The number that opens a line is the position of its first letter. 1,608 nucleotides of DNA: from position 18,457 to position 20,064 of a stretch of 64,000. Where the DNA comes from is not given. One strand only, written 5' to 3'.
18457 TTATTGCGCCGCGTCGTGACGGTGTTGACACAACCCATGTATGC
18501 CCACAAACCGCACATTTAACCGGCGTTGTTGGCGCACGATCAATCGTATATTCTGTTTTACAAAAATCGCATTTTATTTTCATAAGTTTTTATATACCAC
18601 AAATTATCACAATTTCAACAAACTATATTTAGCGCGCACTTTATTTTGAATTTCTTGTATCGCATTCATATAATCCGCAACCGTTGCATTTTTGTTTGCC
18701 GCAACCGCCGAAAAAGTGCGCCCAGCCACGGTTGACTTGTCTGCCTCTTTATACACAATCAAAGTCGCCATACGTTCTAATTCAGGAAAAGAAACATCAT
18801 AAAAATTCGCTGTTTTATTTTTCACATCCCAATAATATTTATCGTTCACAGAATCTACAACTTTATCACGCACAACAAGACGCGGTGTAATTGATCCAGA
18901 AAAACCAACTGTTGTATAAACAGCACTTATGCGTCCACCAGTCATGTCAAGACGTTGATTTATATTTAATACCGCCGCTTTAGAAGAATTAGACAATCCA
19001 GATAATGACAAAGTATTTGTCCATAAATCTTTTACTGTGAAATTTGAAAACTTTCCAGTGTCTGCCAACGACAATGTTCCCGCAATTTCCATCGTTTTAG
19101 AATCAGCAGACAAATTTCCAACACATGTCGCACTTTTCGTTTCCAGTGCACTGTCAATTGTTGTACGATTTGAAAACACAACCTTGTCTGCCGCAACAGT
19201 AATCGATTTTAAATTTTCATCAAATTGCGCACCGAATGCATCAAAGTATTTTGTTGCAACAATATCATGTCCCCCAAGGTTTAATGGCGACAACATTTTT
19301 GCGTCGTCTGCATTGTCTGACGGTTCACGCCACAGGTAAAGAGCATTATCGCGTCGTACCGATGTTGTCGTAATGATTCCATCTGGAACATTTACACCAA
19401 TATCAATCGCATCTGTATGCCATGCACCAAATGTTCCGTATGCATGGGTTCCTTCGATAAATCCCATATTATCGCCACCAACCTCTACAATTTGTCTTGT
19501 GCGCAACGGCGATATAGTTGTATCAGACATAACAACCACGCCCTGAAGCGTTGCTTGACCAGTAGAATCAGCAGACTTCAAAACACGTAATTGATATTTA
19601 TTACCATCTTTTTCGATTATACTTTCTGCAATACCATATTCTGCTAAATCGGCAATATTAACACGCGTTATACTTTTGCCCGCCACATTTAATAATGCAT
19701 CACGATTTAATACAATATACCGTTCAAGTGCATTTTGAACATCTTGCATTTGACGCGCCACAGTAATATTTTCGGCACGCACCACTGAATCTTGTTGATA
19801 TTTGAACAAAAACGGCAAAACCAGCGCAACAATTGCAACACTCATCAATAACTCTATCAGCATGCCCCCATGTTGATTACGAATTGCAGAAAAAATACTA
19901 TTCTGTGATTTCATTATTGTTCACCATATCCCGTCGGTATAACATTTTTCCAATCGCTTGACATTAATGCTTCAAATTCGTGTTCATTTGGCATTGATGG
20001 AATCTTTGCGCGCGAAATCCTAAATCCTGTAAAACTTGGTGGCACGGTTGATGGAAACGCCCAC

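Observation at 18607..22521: Operon of three paralogous, unusually large prepilin-type proteins with no pilus or T2SS machinery in sight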

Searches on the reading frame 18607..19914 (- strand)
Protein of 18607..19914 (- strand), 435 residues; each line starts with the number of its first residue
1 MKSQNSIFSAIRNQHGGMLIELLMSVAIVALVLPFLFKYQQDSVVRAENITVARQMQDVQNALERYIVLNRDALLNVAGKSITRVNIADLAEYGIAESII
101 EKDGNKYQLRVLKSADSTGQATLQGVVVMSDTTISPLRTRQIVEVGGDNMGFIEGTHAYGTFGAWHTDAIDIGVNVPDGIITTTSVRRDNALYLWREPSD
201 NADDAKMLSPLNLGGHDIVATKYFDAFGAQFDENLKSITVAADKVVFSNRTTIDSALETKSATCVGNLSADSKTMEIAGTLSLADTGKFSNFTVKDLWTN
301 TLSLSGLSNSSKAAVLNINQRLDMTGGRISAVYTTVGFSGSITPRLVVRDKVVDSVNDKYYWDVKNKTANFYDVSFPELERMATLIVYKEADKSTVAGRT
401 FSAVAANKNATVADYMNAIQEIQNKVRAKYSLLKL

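Call 3: search_protein_families(library=pfam, proteins=[window:18607-19914:-], max_evalue=1)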
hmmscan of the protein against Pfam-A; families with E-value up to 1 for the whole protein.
window:18607-19914:- (435 aa): 1 family
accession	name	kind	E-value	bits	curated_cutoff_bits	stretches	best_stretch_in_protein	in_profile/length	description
PF06952.16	PsiA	-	0.09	12.4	25.3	1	17-87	91-157/237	PsiA protein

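Call 4: search_protein_families(library=ncbifam, proteins=[window:18607-19914:-], max_evalue=1)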
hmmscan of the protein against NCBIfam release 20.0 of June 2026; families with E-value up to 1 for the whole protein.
window:18607-19914:- (435 aa): 0 families

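Call 10: find_homologous_proteins(query=window:18607-19914:-, max_evalue=0.001)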
Query window:18607-19914:- (435 aa): 868 proteins with E <= 0.001 among 8000 candidates; the best 120 are listed.
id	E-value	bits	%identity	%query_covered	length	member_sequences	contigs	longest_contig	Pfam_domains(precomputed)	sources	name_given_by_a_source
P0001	2.2e-269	911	96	100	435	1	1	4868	-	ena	-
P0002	2.7e-269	911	96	100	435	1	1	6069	-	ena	-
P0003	7.9e-269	909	96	100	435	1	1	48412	-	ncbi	-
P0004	1.1e-268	909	96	100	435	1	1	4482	-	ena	-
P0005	3.0e-268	908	96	100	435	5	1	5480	-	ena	-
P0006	3.5e-268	907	96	100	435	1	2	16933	-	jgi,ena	-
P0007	8.4e-267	903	96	100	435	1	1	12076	-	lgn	-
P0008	1.9e-266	902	95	100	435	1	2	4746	-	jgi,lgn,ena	-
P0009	1.6e-263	892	95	100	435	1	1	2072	-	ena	-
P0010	7.0e-259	877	92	100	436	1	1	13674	-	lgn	-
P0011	9.3e-259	876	92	100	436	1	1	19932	-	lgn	-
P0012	2.8e-258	875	92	100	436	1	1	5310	-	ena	-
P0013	1.6e-253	859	90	100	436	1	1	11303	-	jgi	-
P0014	9.1e-253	857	90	100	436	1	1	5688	-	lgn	-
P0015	3.4e-244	828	87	100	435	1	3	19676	-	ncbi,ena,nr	ncbi:MAG: type II secretion system protein [Alphaproteobacteria bacterium]|nr:type II secretion syst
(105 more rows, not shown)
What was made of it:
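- One ortholog (P0015) is named 'type II secretion system protein' (call 10).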

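Call 22: search_protein_representatives(alignment_id=A1)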
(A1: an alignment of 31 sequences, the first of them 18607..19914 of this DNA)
Query: 31 sequences, 438 profile positions. Proteins with E-value up to 0.001 (for the whole library): 313; up to 1e-10: 107; up to 1e-30: 65. The best 150 are listed.
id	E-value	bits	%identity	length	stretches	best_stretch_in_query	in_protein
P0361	6.1e-203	691.2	-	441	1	1-438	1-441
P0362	7.7e-146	503.0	-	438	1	1-437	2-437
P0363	4.5e-139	480.7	-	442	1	5-438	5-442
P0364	5.1e-136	470.6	-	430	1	12-433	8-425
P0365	6.2e-129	447.3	-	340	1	103-438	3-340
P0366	3.9e-125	434.8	-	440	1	9-438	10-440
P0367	4.3e-124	431.3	-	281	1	1-280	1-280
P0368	6.4e-117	407.7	-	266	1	5-266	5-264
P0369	1.5e-115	403.2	-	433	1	12-437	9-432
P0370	3.6e-112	392.0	-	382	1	11-297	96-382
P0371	8.4e-112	390.8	-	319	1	1-243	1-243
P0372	7.2e-106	371.3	-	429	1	10-437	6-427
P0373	4.4e-103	362.1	-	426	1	11-435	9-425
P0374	1.7e-99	350.2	-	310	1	129-438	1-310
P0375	2.6e-97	343.0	-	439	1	1-433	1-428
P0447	1.5e-16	76.9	-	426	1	19-253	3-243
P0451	5.1e-14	68.6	-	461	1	12-228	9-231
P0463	7.6e-12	61.4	-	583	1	9-185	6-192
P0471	1.9e-10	56.8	-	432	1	12-231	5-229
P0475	8.3e-10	54.7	-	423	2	12-174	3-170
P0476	8.7e-10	54.6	-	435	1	5-232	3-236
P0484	1.5e-09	53.8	-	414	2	10-230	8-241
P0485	1.7e-09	53.7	-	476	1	12-215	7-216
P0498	2.1e-08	50.1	-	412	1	13-271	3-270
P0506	3.9e-08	49.2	-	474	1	14-284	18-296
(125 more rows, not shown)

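Call 25: search_protein_families(library=pfam, alignment_id=A2, max_evalue=0.01)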
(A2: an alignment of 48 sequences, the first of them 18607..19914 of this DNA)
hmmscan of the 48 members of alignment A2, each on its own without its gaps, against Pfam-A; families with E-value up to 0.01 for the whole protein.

A. member 1, window:18607-19914:- (435 aa): 0 families

B. families by the number of members that match (of 48 scanned): 8 families
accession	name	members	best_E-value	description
PF04917.17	Shufflon_N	8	4.7e-46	Bacterial shufflon protein, N-terminal constant region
PF04519.19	Bactofilin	2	3.9e-08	Polymer-forming cytoskeletal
PF07963.17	N_methyl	2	0.0015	Prokaryotic N-terminal methylation motif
PF00160.26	Pro_isomerase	1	0.00076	Cyclophilin type peptidyl-prolyl cis-trans isomerase/CLD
PF24511.1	DUF7591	1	0.0017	Domain of unknown function (DUF7591)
PF08592.16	Anthrone_oxy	1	0.0035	Anthrone oxygenase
PF03961.19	FapA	1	0.0046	Flagellar Assembly Protein A beta solenoid domain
PF10635.14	DisA-linker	1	0.0073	DisA bacterial checkpoint controller linker region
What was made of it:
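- These include bona fide Shufflon_N proteins (calls 22, 25).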

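Call 26: search_protein_families(library=pfam, proteins=[P0484, P0498, P0506, P0447, P0451, P0471, P0476, P0475, P0485, P0463], max_evalue=0.01)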
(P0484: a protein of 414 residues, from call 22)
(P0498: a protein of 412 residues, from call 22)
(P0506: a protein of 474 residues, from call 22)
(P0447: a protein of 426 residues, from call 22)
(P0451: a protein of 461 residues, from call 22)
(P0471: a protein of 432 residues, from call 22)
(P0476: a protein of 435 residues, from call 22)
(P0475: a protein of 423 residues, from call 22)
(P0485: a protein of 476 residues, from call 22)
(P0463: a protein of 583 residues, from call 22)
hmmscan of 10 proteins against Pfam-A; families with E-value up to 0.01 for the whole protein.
P0484 (414 aa): 3 families
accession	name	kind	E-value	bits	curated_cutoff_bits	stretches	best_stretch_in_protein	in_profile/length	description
PF04917.17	Shufflon_N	-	3.1e-25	89.8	27.5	1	44-273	5-232/324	Bacterial shufflon protein, N-terminal constant region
PF08592.16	Anthrone_oxy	-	0.0035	18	27.3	1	8-80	32-105/106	Anthrone oxygenase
PF03961.19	FapA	-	0.0046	17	31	0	249-361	37-133/272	Flagellar Assembly Protein A beta solenoid domain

P0498 (412 aa): 3 families
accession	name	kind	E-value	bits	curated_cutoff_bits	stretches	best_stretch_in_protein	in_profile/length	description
PF04917.17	Shufflon_N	-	4.7e-46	158.2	27.5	1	32-326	1-324/324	Bacterial shufflon protein, N-terminal constant region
PF07963.17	N_methyl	-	0.0015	18.4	21.2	1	1-27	1-27/27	Prokaryotic N-terminal methylation motif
PF04519.19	Bactofilin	-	0.0019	18.8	27.9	1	219-275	10-66/98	Polymer-forming cytoskeletal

P0506 (474 aa): 1 family
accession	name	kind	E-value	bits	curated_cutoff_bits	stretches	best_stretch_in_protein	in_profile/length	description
PF04917.17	Shufflon_N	-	7.8e-34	118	27.5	2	279-405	192-324/324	Bacterial shufflon protein, N-terminal constant region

P0447 (426 aa): 0 families

P0451 (461 aa): 1 family
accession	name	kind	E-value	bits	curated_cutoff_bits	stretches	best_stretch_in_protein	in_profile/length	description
PF04917.17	Shufflon_N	-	0.00021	21.3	27.5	1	149-234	117-204/324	Bacterial shufflon protein, N-terminal constant region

P0471 (432 aa): 0 families

P0476 (435 aa): 0 families

P0475 (423 aa): 1 family
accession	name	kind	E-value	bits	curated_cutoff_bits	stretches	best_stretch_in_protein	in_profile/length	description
PF07963.17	N_methyl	-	0.009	16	21.2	0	2-23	1-22/27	Prokaryotic N-terminal methylation motif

P0485 (476 aa): 0 families

P0463 (583 aa): 1 family
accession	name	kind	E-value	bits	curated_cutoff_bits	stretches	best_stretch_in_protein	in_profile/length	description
PF24511.1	DUF7591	-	0.0017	18.9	27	1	327-391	15-79/105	Domain of unknown function (DUF7591)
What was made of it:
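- On PilV / Shufflon_N (PF04917): The C profile retrieves true Shufflon_N proteins (calls 22, 25, 26).
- P0498 scores 158 bits, P0506 118 and P0484 90, against a cutoff of 27.5 (call 26).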

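Call 33: search_dna_similar(query=P0498, collection=plasmids, mode=protein, max_rows=15, rows=spread)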
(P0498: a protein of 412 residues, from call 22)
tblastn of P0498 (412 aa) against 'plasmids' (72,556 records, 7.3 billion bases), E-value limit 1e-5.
Records with a match: 2815; places in all: 2937; records where one place covers at least 80% of the query: 487.
Best place of each record, by identity: <60% 2815.
By first word of the organism name: Escherichia 1677; Salmonella 516; Shigella 140; Serratia 97; Klebsiella 74; Enterobacter 49; Pseudomonas 41; Citrobacter 34; Yersinia 33; Burkholderia 25; and 41 more.
By predicted mobility (MOB-suite, as given by PLSDB): conjugative 2449; non-mobilizable 187; mobilizable 179.
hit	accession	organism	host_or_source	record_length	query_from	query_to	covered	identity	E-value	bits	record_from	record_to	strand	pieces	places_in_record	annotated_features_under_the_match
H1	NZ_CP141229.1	Escherichia sp. HBI03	food,clinical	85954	5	412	99%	37.4%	1e-39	227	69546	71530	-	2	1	pilV: shufflon system plasmid conjugative transfer pilus tip adhesin PilV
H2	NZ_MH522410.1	Salmonella enterica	-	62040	2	366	89%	32.6%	9e-41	161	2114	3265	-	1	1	pilV: shufflon system plasmid conjugative transfer pilus tip adhesin PilV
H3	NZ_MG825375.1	Escherichia coli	chicken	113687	5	328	79%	35.7%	2e-38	154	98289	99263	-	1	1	pilV: shufflon system plasmid conjugative transfer pilus tip adhesin PilV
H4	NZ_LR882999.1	Escherichia coli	-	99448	5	328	79%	34.8%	7e-31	132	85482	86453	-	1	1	pilV: shufflon system plasmid conjugative transfer pilus tip adhesin PilV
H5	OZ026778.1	Escherichia coli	-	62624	2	332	80%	32.4%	4e-36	147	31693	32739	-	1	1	hypothetical protein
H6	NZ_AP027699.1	Escherichia coli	Homo sapiens,whole organism,feces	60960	2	329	80%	32.7%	1e-35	146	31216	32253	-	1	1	pilV: shufflon system plasmid conjugative transfer pilus tip adhesin PilV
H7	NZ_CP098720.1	Yersinia ruckeri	Salmo salar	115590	5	326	78%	32.7%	3e-32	136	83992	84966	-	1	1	pilV: shufflon system plasmid conjugative transfer pilus tip adhesin PilV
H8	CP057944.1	Escherichia coli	culture,Pooled cattle faecal samples ...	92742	2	329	80%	30.2%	2e-25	116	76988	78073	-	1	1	pilV: shufflon system plasmid conjugative transfer pilus tip adhesin PilV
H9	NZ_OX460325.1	Escherichia coli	Derived from parental isolate EC0026B ...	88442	2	329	80%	30.0%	2e-25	116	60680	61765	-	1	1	shufflon system plasmid conjugative transfer pilus tip adhesin PilV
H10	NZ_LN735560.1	Escherichia coli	-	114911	2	329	80%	29.7%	2e-24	113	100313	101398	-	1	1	shufflon system plasmid conjugative transfer pilus tip adhesin PilV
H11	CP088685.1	Escherichia coli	Homo sapiens,blood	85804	2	328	79%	29.8%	3e-23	109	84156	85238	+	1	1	pilV: shufflon system plasmid conjugative transfer pilus tip adhesin PilV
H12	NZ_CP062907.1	Escherichia coli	Sus scrofa domesticus,feces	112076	2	328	79%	29.8%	3e-23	109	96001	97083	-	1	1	shufflon system plasmid conjugative transfer pilus tip adhesin PilV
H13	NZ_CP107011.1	Salmonella enterica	patient,fecal sample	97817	2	329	80%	29.4%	2e-23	110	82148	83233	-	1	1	shufflon system plasmid conjugative transfer pilus tip adhesin PilV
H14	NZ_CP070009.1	Escherichia coli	Homo sapiens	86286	2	320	77%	28.2%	7e-18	94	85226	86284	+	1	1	none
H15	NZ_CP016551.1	Escherichia coli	Homo sapiens,whole ...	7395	275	334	15%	46.7%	5e-7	60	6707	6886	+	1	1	none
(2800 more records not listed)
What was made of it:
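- P0498 in turn matches annotated pilV genes on 2815 plasmids (call 33).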

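Call 34: get_annotated_region(hit=H10, flank=13000)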
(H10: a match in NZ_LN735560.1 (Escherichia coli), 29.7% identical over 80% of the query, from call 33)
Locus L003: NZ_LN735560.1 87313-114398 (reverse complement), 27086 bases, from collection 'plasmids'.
description: Escherichia coli strain V408 plasmid pV408, complete sequence
organism: Escherichia coli (NCBI taxid 562)
taxonomy: Bacteria; Pseudomonadota; Gammaproteobacteria; Enterobacterales; Enterobacteriaceae; Escherichia; Escherichia coli
host: -; source: -; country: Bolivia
typing (MOB-suite, as given by PLSDB): conjugative; replicon IncI-gamma/K1; relaxase MOBP; mating-pair formation MPF_I
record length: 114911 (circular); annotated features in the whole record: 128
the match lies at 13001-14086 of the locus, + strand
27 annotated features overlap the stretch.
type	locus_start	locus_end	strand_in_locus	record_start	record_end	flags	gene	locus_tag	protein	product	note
CDS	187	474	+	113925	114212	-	-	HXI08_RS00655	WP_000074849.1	conjugal transfer protein TraA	-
CDS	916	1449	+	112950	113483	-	-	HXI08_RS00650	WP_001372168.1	transcription termination/antitermination NusG family protein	-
CDS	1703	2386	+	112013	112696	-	-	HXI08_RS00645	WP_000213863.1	hypothetical protein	-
CDS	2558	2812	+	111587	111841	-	-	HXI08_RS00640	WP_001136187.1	PilI type IV pilus biogenesis protein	-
CDS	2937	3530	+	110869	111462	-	-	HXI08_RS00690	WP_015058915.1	hypothetical protein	-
CDS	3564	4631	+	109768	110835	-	pilL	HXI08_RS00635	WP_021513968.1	type IV pilus biogenesis lipoprotein PilL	-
CDS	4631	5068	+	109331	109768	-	pilM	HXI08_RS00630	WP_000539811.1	type IV pilus biogenesis protein PilM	-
CDS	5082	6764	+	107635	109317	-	-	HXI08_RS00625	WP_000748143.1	PilN family type IVB pilus formation outer membrane protein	GO:0009297 - pilus assembly [Evidence IEA]; GO:0009306 - protein secretion [Evidence IEA]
CDS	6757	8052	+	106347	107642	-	pilO2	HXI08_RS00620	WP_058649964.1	type 4b pilus protein PilO2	-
CDS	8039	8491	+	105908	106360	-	pilP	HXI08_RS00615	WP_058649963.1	type IV pilus biogenesis protein PilP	GO:0009297 - pilus assembly [Evidence IEA]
CDS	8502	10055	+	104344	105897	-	-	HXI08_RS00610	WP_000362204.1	ATPase, T2SS/T4P/T4SS family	-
CDS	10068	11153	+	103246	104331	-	-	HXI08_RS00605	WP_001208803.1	type II secretion system F family protein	-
CDS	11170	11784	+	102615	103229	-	-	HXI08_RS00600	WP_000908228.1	type 4 pilus major pilin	-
CDS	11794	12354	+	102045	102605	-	-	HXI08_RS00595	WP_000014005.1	lytic transglycosylase domain-containing protein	-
CDS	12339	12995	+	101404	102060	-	-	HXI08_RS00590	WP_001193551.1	A24 family peptidase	-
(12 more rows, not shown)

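Call 44: search_solved_structures(query=A1, max_evalue=10)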
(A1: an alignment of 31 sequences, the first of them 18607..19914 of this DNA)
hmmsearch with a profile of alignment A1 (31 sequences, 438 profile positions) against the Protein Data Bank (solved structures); distinct sequences matched with E-value up to 10: 2.
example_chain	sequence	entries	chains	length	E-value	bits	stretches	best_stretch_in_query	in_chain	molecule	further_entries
7tgg_A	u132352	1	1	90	0.062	15.5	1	5-65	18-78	Geopilin domain 1 protein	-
9egp_A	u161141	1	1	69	0.13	14.4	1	9-66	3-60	Geopilin domain 1 protein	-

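Call 45: search_solved_structures(query=A5, max_evalue=1)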
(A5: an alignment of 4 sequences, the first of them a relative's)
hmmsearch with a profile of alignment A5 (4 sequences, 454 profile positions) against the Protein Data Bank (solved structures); distinct sequences matched with E-value up to 1: 14.
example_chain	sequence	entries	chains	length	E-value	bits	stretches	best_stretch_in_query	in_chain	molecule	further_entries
7tgg_A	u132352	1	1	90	4.7e-05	25.8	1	4-63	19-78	Geopilin domain 1 protein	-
9egp_A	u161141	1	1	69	0.00011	24.6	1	7-66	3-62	Geopilin domain 1 protein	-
9laa_A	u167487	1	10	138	0.0014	20.9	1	7-53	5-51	Type IV pilin protein PilA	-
1ay2_A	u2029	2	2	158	0.014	17.6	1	15-69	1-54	TYPE 4 PILIN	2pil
2hi2_A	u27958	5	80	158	0.016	17.4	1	15-71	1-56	Fimbrial protein | PilA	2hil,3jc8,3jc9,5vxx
8pfb_G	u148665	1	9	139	0.017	17.3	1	15-77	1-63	Type IV pilin PilE1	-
8p3b_A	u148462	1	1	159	0.02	17.1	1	15-71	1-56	Fimbrial protein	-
5kua_A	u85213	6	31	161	0.04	16.1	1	15-61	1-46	pilin | Neisseria meningitidis PilE variant SB-GATDH | Neisseria meningitidis PilE, SB-DATDH variant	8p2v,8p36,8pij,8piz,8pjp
8tum_e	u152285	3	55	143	0.042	16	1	15-82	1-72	Type IV major pilin protein PilA | Pilin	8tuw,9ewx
2m7g_A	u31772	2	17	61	0.066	15.4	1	15-63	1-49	Geopilin domain 1 protein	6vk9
1oqw_A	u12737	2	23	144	0.089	15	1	15-47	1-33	Fimbrial protein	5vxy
8tob_GA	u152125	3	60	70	0.097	14.8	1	16-46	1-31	Fimbrial protein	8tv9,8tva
6gv9_A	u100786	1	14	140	0.18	14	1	15-45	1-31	Prepilin peptidase-dependent protein D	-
3sok_A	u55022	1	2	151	0.8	11.8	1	15-44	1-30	Fimbrial protein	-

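Call 50: predict_structure(alignment_id=A6)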
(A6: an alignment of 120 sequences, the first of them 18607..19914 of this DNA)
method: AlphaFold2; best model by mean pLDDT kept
length: 435 residues; sequences in the alignment: 120
mean_pLDDT: 54.6   pTM: 0.38
mean pLDDT of the five models: 54.6, 53.7, 51.6, 50.7, 44.9
residues with pLDDT >= 90: 0; 70-90: 139; 50-70: 117; < 50: 179
segments of 3 or more residues with pLDDT < 50: 116-119, 161-171, 188-348
pLDDT, mean of each block of 10 residues (from residue 1): 56 69 85 84 79 82 78 63 77 80 79 56 72 70 67 58 40 59 56 31 39 32 29 24 28 32 28 29 28 28 30 32 30 27 39 61 64 66 75 68 67 70 78 63
secondary structure, 60 per line:
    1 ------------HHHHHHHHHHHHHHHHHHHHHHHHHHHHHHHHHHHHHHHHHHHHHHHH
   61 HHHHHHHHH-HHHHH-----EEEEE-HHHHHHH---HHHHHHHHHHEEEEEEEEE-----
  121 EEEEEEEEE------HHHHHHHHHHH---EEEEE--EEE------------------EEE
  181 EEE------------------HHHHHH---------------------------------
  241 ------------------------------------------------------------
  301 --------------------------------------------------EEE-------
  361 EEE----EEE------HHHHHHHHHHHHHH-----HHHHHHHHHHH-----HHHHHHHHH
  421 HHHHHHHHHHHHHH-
elements in order: H13-69 H71-75 E81-85 H87-93 H97-106 E107-115 E121-129 H136-146 E150-154 E157-159 E178-183 H202-207 E351-353 E361-363 E368-370 H377-390 H396-406 H412-434

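Call 55: fold_search(model_id=the predicted structure, library=pdb)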
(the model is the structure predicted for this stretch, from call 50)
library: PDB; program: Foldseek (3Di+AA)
matches with E <= 10: 105; with E <= 0.001: 0
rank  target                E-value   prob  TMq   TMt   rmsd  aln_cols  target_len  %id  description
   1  8bo9_A                4.7e-01  0.20  0.14  0.28   5.8       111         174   12  NanoLuc-D9R/H57A/K89R mutant complexed with azacoelenterazine bound in intra-barrel catalytic site (released 2023-09-27)
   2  8bo9_C                5.6e-01  0.23  0.15  0.30   5.5       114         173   11  NanoLuc-D9R/H57A/K89R mutant complexed with azacoelenterazine bound in intra-barrel catalytic site (released 2023-09-27)
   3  8bo9_B                5.9e-01  0.20  0.14  0.29   5.6       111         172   12  NanoLuc-D9R/H57A/K89R mutant complexed with azacoelenterazine bound in intra-barrel catalytic site (released 2023-09-27)
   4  4v1o_W                1.5e+00  0.08  0.09  0.10  12.4        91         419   15  Architecture of the RNA polymerase II-Mediator core transcription initiation complex (released 2015-02-04)
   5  4h62_Q                1.6e+00  0.04  0.07  0.11  12.8        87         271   20  Structure of the Saccharomyces cerevisiae Mediator subcomplex Med17C/Med11C/Med22C (released 2012-10-31)
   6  7ui9_q                1.8e+00  0.06  0.09  0.08  14.4       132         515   12  Core Mediator-PICearly (Copy A) (released 2023-02-15)
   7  7snx_A                2.0e+00  0.10  0.13  0.29   5.5        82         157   15  1.70A Resolution Structure of NanoBiT Complementation Reporter Complex of LgBit and SmBiT Subunits (released 2022-11-16)
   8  5dkl_A                2.4e+00  0.05  0.10  0.23   8.9       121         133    9  Structure of the light-state dimer of the blue light photoreceptor Aureochrome 1a LOV from P. tricornutum (released 2016-01-13)
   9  5uwb_A                2.5e+00  0.05  0.08  0.17  11.8        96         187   18  Re-refined 4FCZ: lipid-bound crystal structure of toluene-tolerance protein from Pseudomonas putida (released 2017-04-19)
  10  3tob                  2.7e+00  0.09  0.09  0.13   6.6        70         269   14  Human MOF E350Q crystal structure with active site lysine partially acetylated (released 2011-11-09)
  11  4o8o                  2.7e+00  0.02  0.06  0.08  16.4       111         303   14  Crystal structure of SthAraf62A, a GH62 family alpha-L-arabinofuranosidase from Streptomyces thermoviolaceus, bound to a (released 2014-07-02)
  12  3da4_A                2.9e+00  0.02  0.07  0.10  10.8        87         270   16  Crystal Structure of Colicin M, a Novel Phosphatase Specifically Imported by Escherichia Coli (released 2008-07-29)
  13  5tcq_A                2.9e+00  0.01  0.06  0.07  23.2       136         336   10  Near-atomic resolution cryo-EM structure of the Salmonella SPI-1 type III secretion injectisome secretin InvG (released 2016-12-21)
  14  5tcr_A                2.9e+00  0.01  0.06  0.06  23.2       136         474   10  Atomic model of the Salmonella SPI-1 type III secretion injectisome basal body proteins InvG, PrgH, and PrgK (released 2016-12-21)
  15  3s0p_G                3.4e+00  0.02  0.06  0.16  10.4        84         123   17  Copper-reconstituted Tomato Chloroplast Superoxide Dismutase (released 2012-06-27)
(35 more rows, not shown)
